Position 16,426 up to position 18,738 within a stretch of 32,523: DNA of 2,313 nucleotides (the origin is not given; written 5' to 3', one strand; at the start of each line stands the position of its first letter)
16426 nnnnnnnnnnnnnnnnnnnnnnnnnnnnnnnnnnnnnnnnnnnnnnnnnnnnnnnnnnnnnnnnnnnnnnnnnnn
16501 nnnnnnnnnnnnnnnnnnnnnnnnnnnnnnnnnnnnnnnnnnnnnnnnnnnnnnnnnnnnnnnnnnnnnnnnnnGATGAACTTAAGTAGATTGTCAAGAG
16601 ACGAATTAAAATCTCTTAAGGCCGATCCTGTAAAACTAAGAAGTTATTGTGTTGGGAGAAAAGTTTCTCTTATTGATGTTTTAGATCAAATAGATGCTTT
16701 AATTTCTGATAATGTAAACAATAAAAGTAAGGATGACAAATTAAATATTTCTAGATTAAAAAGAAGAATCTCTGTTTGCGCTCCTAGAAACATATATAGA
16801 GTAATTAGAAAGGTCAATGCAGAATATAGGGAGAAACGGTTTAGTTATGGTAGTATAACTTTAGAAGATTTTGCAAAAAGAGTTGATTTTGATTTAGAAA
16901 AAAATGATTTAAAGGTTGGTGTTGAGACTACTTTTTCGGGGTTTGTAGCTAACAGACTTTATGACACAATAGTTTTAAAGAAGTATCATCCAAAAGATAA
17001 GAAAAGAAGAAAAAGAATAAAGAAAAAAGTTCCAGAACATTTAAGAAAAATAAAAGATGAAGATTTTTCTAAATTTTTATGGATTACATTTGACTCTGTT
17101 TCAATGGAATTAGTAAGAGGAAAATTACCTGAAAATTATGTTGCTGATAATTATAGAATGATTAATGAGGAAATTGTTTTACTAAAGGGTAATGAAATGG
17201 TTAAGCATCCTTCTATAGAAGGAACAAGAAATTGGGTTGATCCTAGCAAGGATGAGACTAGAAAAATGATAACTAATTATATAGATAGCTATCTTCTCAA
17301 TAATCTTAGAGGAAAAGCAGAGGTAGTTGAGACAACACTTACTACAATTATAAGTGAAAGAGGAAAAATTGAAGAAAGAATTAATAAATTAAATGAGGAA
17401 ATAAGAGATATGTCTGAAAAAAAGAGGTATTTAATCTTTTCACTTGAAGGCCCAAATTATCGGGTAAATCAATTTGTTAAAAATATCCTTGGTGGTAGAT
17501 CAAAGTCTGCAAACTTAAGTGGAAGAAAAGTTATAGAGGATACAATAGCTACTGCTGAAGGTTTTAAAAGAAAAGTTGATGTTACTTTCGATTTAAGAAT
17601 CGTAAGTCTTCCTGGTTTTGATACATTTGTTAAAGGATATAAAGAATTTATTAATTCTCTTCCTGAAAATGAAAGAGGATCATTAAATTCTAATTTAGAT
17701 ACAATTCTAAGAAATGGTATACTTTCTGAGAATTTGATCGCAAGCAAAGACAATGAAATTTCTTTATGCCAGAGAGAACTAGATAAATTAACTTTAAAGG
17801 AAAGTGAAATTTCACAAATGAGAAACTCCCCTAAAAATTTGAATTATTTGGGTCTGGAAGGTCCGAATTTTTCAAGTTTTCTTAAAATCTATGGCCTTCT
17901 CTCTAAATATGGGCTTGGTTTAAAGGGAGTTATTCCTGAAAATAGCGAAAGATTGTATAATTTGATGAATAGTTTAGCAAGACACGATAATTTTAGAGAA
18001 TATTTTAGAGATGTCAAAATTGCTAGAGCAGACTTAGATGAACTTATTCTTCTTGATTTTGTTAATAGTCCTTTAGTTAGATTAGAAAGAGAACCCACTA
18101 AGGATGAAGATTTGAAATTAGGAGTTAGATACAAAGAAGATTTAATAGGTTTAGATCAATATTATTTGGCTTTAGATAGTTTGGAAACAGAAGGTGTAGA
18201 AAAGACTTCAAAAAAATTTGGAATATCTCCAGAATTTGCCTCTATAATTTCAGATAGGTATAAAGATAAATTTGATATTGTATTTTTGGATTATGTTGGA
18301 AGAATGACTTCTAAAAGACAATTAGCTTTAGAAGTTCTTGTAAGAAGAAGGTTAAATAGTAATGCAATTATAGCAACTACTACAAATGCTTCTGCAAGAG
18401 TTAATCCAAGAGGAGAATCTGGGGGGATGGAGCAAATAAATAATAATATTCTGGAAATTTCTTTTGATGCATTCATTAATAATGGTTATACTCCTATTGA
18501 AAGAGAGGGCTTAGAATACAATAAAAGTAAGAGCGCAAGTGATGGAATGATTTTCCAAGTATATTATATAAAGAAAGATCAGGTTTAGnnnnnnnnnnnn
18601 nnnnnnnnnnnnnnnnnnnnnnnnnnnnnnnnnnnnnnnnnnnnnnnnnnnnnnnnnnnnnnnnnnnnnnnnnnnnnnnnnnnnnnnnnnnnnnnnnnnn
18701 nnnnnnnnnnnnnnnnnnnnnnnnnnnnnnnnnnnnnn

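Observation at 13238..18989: Orphan gene cluster built around a MutL/Top6B/MORC-like GHKL ATPase: candidate uncharacterised DNA-directed or defence-type system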

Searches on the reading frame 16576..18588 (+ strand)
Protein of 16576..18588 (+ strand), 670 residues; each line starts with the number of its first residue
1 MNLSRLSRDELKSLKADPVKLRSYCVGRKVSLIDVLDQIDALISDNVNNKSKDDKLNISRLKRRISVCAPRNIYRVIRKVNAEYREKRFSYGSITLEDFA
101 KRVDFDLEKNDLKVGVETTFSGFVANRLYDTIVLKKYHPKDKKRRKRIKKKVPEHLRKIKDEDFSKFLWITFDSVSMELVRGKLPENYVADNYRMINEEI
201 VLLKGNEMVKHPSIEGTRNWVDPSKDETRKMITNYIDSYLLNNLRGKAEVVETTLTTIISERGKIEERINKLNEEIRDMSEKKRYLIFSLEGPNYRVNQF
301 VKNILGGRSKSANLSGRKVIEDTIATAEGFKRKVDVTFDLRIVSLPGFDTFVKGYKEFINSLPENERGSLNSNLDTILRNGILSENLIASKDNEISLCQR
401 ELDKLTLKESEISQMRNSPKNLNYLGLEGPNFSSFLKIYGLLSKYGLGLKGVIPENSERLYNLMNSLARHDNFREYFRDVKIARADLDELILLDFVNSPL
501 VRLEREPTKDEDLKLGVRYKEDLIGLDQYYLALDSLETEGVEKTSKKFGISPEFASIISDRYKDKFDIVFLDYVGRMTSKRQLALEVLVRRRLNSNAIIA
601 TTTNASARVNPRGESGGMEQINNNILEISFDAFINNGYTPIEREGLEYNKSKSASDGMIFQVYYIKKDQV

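Call 3: search_protein_families(library=pfam, proteins=[window:16576-18588:+], max_evalue=1)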
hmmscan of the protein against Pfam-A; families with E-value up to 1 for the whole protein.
window:16576-18588:+ (670 aa): 3 families
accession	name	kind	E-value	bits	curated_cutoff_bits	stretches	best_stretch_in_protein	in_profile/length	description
PF03266.21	NTPase_1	-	0.012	15.9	23.9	1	236-303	81-143/168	NTPase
PF10296.15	MMM1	-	0.072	12.8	21.9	1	270-324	162-216/244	Maintenance of mitochondrial morphology protein 1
PF24515.1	ARM_KNTC1_3rd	-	0.11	12.5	26.4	0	226-293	118-185/212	KNTC1 third ARM-repeats domain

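Call 4: search_protein_families(library=padloc, proteins=[window:16576-18588:+], max_evalue=1)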
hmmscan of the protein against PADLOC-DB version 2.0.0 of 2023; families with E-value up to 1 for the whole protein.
window:16576-18588:+ (670 aa): 0 families

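Call 5: search_protein_families(library=ncbifam, proteins=[window:16576-18588:+], max_evalue=1)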
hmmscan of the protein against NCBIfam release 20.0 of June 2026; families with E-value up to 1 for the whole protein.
window:16576-18588:+ (670 aa): 1 family
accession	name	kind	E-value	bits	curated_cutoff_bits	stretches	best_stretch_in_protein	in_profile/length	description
NF047798.1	leader_Chryseo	domain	0.6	10.4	23.5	1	2-15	3-16/18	bacteriocin-like protein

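Call 22: search_solved_structures(query=window:16576-18588:+, max_evalue=10)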
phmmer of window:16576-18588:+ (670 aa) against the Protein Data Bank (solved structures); distinct sequences matched with E-value up to 10: 0.

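Call 27: find_homologous_proteins(query=window:16576-18588:+, max_evalue=0.01)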
Query window:16576-18588:+ (670 aa): 4 proteins with E <= 0.01 among 8000 candidates.
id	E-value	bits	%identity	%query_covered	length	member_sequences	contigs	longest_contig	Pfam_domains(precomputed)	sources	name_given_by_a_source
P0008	0.0e+0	1458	100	100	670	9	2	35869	-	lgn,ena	-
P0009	3.3e-197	675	47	99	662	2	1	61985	-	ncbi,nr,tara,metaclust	ncbi:hypothetical protein CMI45_02710 [Candidatus Pacearchaeota archaeon]|nr:hypothetical protein [C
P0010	7.3e-51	192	28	99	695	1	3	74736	-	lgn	-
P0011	9.2e-37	145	26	90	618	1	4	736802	-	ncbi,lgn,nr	ncbi:MAG: hypothetical protein HYS32_04320 [Candidatus Woesearchaeota archaeon]|nr:MAG: hypothetical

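Call 28: find_encoding_contigs(protein=P0009, flank=10000, max_places=2)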
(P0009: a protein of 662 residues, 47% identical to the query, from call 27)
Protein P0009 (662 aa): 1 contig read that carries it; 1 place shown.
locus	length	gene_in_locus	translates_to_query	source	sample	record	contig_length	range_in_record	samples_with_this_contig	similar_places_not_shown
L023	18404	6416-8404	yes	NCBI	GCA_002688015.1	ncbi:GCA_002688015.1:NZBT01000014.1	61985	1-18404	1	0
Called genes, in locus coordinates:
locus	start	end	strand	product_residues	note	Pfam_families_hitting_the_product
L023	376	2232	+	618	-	PF01909:NTP_transf_2 (weak)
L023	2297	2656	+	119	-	-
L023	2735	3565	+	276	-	-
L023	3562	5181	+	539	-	-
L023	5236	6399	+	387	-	-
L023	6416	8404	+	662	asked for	-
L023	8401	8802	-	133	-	-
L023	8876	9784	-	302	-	PF05175:MTS (weak), PF06325:PrmA (faint), PF13679:Methyltransf_32, PF13649:Methyltransf_25 (weak), PF13847:Methyltransf_31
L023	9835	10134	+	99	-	PF01247:Ribosomal_L35Ae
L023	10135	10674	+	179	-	PF00252:Ribosomal_L16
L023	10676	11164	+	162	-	-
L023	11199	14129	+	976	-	PF01326:PPDK_N, PF00391:PEP-utilizers, PF02896:PEP-utilizers_C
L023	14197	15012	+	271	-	-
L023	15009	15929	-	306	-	-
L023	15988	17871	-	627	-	PF01261:AP_endonuc_2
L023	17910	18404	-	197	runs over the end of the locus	-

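Call 29: find_encoding_contigs(protein=P0010, flank=10000, max_places=2)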
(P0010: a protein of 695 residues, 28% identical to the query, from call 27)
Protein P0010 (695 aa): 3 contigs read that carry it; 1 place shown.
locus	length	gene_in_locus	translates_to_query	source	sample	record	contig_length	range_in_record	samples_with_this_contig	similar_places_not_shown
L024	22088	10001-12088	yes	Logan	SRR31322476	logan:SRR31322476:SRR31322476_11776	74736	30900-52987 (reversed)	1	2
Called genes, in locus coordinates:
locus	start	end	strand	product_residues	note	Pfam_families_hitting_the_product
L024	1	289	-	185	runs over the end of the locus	PF00571:CBS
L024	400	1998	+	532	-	PF00118:Cpn60_TCP1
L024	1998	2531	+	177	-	PF00383:dCMP_cyt_deam_1, PF14437:MafB19-deam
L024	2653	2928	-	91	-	-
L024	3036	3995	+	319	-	-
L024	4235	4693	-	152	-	PF04138:GtrA_DPMS_TM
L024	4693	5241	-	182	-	PF04307:YdjM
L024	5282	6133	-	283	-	-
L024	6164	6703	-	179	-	PF01988:VIT1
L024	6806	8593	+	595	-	PF01909:NTP_transf_2 (weak)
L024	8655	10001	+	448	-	-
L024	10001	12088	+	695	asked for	-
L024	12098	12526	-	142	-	-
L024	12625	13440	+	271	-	-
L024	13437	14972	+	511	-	PF02518:HATPase_c (weak), PF13589:HATPase_c_3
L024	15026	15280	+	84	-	PF01247:Ribosomal_L35Ae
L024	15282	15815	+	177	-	PF00252:Ribosomal_L16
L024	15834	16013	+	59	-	-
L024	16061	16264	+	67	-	-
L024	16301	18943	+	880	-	PF01326:PPDK_N, PF00391:PEP-utilizers, PF02896:PEP-utilizers_C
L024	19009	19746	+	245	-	-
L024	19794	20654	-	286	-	PF01909:NTP_transf_2, PF18765:Polbeta (weak)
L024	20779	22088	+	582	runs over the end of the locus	PF04127:DFP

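Call 30: find_encoding_contigs(protein=P0011, flank=10000, max_places=2)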
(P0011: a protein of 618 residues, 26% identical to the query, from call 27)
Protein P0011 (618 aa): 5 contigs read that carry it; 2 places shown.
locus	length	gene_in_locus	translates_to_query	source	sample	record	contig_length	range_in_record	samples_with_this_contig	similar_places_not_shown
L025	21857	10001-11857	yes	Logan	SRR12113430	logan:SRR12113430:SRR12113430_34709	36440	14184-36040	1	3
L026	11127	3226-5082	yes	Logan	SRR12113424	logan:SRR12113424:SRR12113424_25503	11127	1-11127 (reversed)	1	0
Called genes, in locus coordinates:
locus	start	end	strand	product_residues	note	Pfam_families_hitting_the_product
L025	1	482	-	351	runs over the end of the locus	PF01180:DHO_dh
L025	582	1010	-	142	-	-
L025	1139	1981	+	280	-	-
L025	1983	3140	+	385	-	PF01909:NTP_transf_2 (weak), PF09249:tRNA_NucTransf2, PF21133:CAA_C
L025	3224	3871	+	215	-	PF00227:Proteasome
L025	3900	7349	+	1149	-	PF17214:KH_TffA, PF07650:KH_2 (weak), PF00753:Lactamase_B, PF16661:Lactamase_B_6, PF14890:Intein_splicing, PF14528:LAGLIDADG_3, PF10996:Beta-Casp, PF07521:RMMBL, +2 more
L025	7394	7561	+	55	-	-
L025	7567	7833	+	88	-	PF05016:ParE_toxin (weak)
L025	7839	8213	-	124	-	-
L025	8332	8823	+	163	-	-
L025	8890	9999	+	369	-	-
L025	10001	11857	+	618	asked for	-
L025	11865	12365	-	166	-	-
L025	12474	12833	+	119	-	-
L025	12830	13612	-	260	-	PF06550:SPP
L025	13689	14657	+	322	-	-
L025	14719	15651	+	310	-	PF00005:ABC_tran, PF13304:AAA_21, PF13732:DrrA1-3_C (weak)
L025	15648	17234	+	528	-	PF12698:ABC2_membrane_3, PF01061:ABC2_membrane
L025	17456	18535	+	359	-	PF00579:tRNA-synt_1b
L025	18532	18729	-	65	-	-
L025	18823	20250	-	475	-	-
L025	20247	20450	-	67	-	-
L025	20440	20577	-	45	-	-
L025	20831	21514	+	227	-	PF13620:CarboxypepD_reg (weak), PF24034:DUF7343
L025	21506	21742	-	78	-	-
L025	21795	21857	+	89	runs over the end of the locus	-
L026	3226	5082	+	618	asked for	-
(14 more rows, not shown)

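Call 44: search_protein_families(library=pfam, proteins=[L023:5236-6399:+, L024:8655-10001:+, L025:8890-9999:+, L023:8401-8802:-, L024:12098-12526:-, L025:11865-12365:-, P0009, P0010, P0011], max_evalue=0.1)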
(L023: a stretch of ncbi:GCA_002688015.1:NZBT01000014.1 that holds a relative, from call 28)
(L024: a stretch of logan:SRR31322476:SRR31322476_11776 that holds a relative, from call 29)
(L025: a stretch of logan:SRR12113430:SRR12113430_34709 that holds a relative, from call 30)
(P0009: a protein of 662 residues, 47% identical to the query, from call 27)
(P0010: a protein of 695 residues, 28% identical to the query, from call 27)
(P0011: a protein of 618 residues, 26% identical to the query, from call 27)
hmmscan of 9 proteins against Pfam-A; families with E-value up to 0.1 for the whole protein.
L023:5236-6399:+ (387 aa): 0 families

L024:8655-10001:+ (448 aa): 1 family
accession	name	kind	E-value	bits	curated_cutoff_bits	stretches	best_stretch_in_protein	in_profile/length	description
PF19131.5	DUF5814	-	0.0054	16.8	25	0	190-217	78-105/148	Family of unknown function (DUF5814)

L025:8890-9999:+ (369 aa): 0 families

L023:8401-8802:- (133 aa): 0 families

L024:12098-12526:- (142 aa): 1 family
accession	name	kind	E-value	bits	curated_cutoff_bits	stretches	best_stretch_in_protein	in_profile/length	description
PF22943.2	HTH_68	-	0.082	13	27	0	16-33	12-29/45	Putative helix-turn-helix domain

L025:11865-12365:- (166 aa): 1 family
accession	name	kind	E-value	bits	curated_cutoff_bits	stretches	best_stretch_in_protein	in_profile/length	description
PF06819.16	Arc_PepC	-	0.047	14.3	23.4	0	91-142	50-100/110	Archaeal Peptidase A24 C-terminal Domain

P0009 (662 aa): 2 families
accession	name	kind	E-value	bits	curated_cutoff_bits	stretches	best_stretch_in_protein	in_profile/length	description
PF20553.4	Methyltransf_35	-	0.0039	17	27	1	546-630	89-173/309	Putative O-methyltransferase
PF09278.17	MerR-DNA-bind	-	0.054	14.6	25.4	0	233-281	15-63/65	MerR, DNA binding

P0010 (695 aa): 2 families
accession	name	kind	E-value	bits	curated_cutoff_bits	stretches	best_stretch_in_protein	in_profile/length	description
PF13085.11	Fer2_3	-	0.051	14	27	0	69-119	4-53/107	2Fe-2S iron-sulfur cluster binding domain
PF24564.1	DUF7605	-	0.091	13.1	27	0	232-309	35-111/183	Domain of unknown function (DUF7605)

P0011 (618 aa): 0 families

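Call 49: predict_structure(alignment_id=A2)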
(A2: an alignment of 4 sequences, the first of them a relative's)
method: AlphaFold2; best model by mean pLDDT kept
length: 670 residues; sequences in the alignment: 4
mean_pLDDT: 67.5   pTM: 0.53
mean pLDDT of the five models: 67.5, 65.6, 65.6, 65.2, 64.0
residues with pLDDT >= 90: 112; 70-90: 252; 50-70: 111; < 50: 195
segments of 3 or more residues with pLDDT < 50: 46-140, 163-222, 428-431, 608-620, 643-656
pLDDT, mean of each block of 10 residues (from residue 1): 75 74 67 73 55 26 25 34 35 36 40 33 33 38 58 47 44 40 40 36 43 36 57 80 84 92 95 86 75 83 69 69 70 82 75 87 82 81 78 93 94 85 72 71 85 74 68 74 85 90 73 80 92 94 95 94 90 67 89 89 59 45 67 87 50 52 77
secondary structure, 60 per line:
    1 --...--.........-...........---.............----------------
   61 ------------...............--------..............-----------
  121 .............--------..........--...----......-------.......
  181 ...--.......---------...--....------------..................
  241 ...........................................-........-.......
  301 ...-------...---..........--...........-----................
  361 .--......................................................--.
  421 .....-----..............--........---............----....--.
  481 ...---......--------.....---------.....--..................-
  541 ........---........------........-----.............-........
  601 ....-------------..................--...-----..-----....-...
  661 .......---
elements in order (helices of 4 or more, strands of 3 or more residues): H8-16 H18-28 H32-44 H73-87 H96-109 H121-133 H142-151 H161-166 H174-183 H186-192 E202-204 E207-210 H223-283 E285-292 H294-303 E317-326 E329-339 H345-361 H364-417 E420-425 H431-444 E447-454 H458-469 H474-477 E480-483 H487-492 E501-505 E515-519 E522-525 H526-539 H541-548 H552-559 E566-573 H579-591 E593-604 H618-635 E638-640 H653-656 E658-667

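Call 54: fold_search(model_id=the predicted structure, library=pdb)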
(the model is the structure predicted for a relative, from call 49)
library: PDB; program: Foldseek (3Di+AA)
matches with E <= 10: 962; with E <= 0.001: 5
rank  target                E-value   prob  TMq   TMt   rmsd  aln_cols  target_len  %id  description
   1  1g8a                  8.0e-05  1.00  0.19  0.50   9.6       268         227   10  PYROCOCCUS HORIKOSHII FIBRILLARIN PRE-RRNA PROCESSING PROTEIN (released 2003-10-14)
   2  6d6y                  1.5e-04  0.99  0.19  0.23  34.7       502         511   10  AprA Methyltransferase 2 - GNAT didomain in complex with SAH (released 2018-05-09)
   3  5mpt                  1.9e-04  1.00  0.18  0.29  33.6       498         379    9  Structure of the citrinin polyketide synthase CMeT domain (released 2017-02-22)
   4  6cca                  3.5e-04  0.98  0.18  0.29  35.0       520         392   10  Crystal structure of DszA carbon methyltransferase (released 2018-12-05)
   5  1fbn                  5.6e-04  1.00  0.20  0.51   4.9       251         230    9  CRYSTAL STRUCTURE OF A FIBRILLARIN HOMOLOGUE FROM METHANOCOCCUS JANNASCHII, A HYPERTHERMOPHILE, AT 1.6 A (released 2000-04-26)
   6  5oql_R                1.1e-03  1.00  0.18  0.44   5.7       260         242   11  Cryo-EM structure of the 90S pre-ribosome from Chaetomium thermophilum (released 2017-10-11)
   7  5oql_S                1.1e-03  1.00  0.18  0.44   5.6       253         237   11  Cryo-EM structure of the 90S pre-ribosome from Chaetomium thermophilum (released 2017-10-11)
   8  6l8u_D                1.3e-03  1.00  0.18  0.46   7.8       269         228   11  Crystal structure of human BCDIN3D in complex with SAH (released 2019-12-25)
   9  9g33_CB               1.5e-03  1.00  0.19  0.51   7.1       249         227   10  Stalled 90S - Utp23-Krr1-deltaC3 (released 2025-06-18)
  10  2fhp_A                1.6e-03  1.00  0.16  0.50  12.2       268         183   13  Crystal Structure of Putative Methylase from Enterococcus faecalis (released 2006-02-07)
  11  2f8l                  1.7e-03  0.99  0.17  0.31  30.1       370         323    9  Crystal structure of a putative class i s-adenosylmethionine-dependent methyltransferase (lmo1582) from listeria monocyt (released 2006-01-17)
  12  2ift_B                1.8e-03  1.00  0.17  0.61  10.5       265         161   12  Crystal structure of putative methylase HI0767 from Haemophilus influenzae. NESG target IR102. (released 2006-10-10)
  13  8har_A                2.1e-03  1.00  0.20  0.34  19.8       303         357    8  SAH-bound C-Methyltransferase Fur6 from Streptomyces sp. KO-3988 (released 2023-11-01)
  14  2ob2_A                2.7e-03  0.98  0.17  0.32  30.9       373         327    8  ppm1 in the absence of 1,8-ANS (cf 1JD) (released 2007-01-30)
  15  6l8u_A                3.6e-03  1.00  0.18  0.45   7.1       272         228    9  Crystal structure of human BCDIN3D in complex with SAH (released 2019-12-25)
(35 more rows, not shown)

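Call 56: search_protein_representatives(alignment_id=A2)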
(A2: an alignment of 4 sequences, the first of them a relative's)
Query: 4 sequences, 662 profile positions. Proteins with E-value up to 0.001 (for the whole library): 110; up to 1e-10: 57; up to 1e-30: 45. The best 110 are listed.
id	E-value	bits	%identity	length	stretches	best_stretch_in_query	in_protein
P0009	0.0e+00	1025.1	-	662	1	1-660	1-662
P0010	9.7e-293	989.2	-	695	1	1-660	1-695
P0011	8.7e-252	853.9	-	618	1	7-660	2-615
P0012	2.9e-127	442.4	-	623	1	4-660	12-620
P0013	9.7e-127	440.6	-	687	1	4-661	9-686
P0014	2.9e-108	379.6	-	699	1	3-660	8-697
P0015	8.0e-104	364.9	-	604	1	14-660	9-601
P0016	9.8e-102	358.0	-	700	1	3-661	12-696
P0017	1.0e-100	354.6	-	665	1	3-661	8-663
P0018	2.4e-98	346.8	-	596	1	14-661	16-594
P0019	3.5e-97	343.0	-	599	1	11-660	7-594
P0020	2.0e-96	340.4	-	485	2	413-660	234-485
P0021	8.8e-95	335.0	-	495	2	414-662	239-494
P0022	1.3e-94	334.5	-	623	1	13-660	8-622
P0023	7.0e-93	328.8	-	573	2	414-660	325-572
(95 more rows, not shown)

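Call 63: search_protein_families(library=pfam, alignment_id=A7, max_evalue=0.001)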
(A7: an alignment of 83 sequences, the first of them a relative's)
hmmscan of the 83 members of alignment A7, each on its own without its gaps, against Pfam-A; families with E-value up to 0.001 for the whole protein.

A. member 1, P0012 (623 aa): 0 families

B. families by the number of members that match (of 83 scanned): 23 families
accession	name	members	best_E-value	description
PF13384.12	HTH_23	6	1e-07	Homeodomain-like domain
PF12728.13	HTH_17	4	4.4e-14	Helix-turn-helix domain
PF02796.21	HTH_7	3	3.2e-08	Helix-turn-helix domain of resolvase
PF13518.12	HTH_28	3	1.3e-06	Helix-turn-helix domain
PF13936.12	HTH_38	3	9.3e-06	Helix-turn-helix domain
PF20553.4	Methyltransf_35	3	6.7e-05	Putative O-methyltransferase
PF08281.18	Sigma70_r4_2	2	1.2e-05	Sigma-70, region 4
PF04967.18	HTH_10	2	2.3e-05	HTH DNA binding domain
PF08279.18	HTH_11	2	0.00015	HTH domain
PF00218.27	IGPS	1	9.2e-19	Indole-3-glycerol phosphate synthase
PF11408.13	Helicase_Sgs1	1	5.6e-15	Sgs1 RecQ helicase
PF02048.21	Enterotoxin_ST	1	1.2e-06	Heat-stable enterotoxin ST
PF14148.11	YhdB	1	1.4e-06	YhdB-like protein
PF13542.12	HTH_Tnp_ISL3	1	9.6e-06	Helix-turn-helix domain of transposase family ISL3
PF01381.28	HTH_3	1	0.0002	Helix-turn-helix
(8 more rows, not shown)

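Call 65: search_protein_families(library=ncbifam, alignment_id=A7, max_evalue=0.001)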
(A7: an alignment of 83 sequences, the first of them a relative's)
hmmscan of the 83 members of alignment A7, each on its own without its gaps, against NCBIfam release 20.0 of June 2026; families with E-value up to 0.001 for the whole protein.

A. member 1, P0012 (623 aa): 0 families

B. families by the number of members that match (of 83 scanned): 21 families
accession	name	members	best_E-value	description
NF040595.1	HTH_Cbp1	3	6.7e-06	CRISPR DNA repeat-binding protein Cbp1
TIGR01764.1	excise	2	6.7e-10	excisionase family DNA-binding protein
NF001376.0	PRK00278.2-3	1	1.5e-19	indole-3-glycerol phosphate synthase TrpC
NF001377.0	PRK00278.2-4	1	1.8e-19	indole-3-glycerol phosphate synthase TrpC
NF001371.0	PRK00278.1-3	1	3.2e-18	indole-3-glycerol phosphate synthase TrpC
NF001372.0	PRK00278.1-4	1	3.9e-17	indole-3-glycerol phosphate synthase TrpC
NF006945.0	PRK09427.1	1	1e-15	bifunctional indole-3-glycerol-phosphate synthase TrpC/phosphoribosylanthranilate isomerase TrpF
NF001369.0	PRK00278.1-1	1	1.2e-15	indole-3-glycerol phosphate synthase TrpC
NF001375.0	PRK00278.2-2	1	2.6e-15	indole-3-glycerol phosphate synthase TrpC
NF001378.0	PRK00278.2-5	1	8e-14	indole-3-glycerol phosphate synthase TrpC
NF001373.0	PRK00278.1-6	1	1.6e-13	indole-3-glycerol phosphate synthase TrpC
NF001370.0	PRK00278.1-2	1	6.4e-13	indole-3-glycerol phosphate synthase TrpC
NF010375.0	PRK13802.1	1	8.9e-12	bifunctional indole-3-glycerol phosphate synthase/tryptophan synthase subunit beta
NF010562.0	PRK13957.1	1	4.2e-11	indole-3-glycerol-phosphate synthase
NF001374.0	PRK00278.2-1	1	3.6e-10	indole-3-glycerol phosphate synthase TrpC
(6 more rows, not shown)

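Call 66: find_related_loci(query=A2, collection=viral_contigs, flank=10000)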
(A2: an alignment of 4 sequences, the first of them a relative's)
Query A2 (670 aa) in viral_contigs; peptide patterns used: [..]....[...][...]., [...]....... (x = any residue, [..] = any of these).
30 stretches matched a pattern, but none encodes a relative of the query by tblastn (E <= 1e-3).

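Call 86: search_dna_similar(query=window:16576-18588:+, collection=plasmids, mode=protein, max_evalue=0.001, max_rows=10)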
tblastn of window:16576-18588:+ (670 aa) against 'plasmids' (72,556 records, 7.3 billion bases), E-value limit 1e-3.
No match.

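Call 87: search_dna_similar(query=window:16576-18588:+, collection=phages, mode=protein, max_evalue=0.001, max_rows=10)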
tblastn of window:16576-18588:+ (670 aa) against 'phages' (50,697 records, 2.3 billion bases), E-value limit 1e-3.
No match.
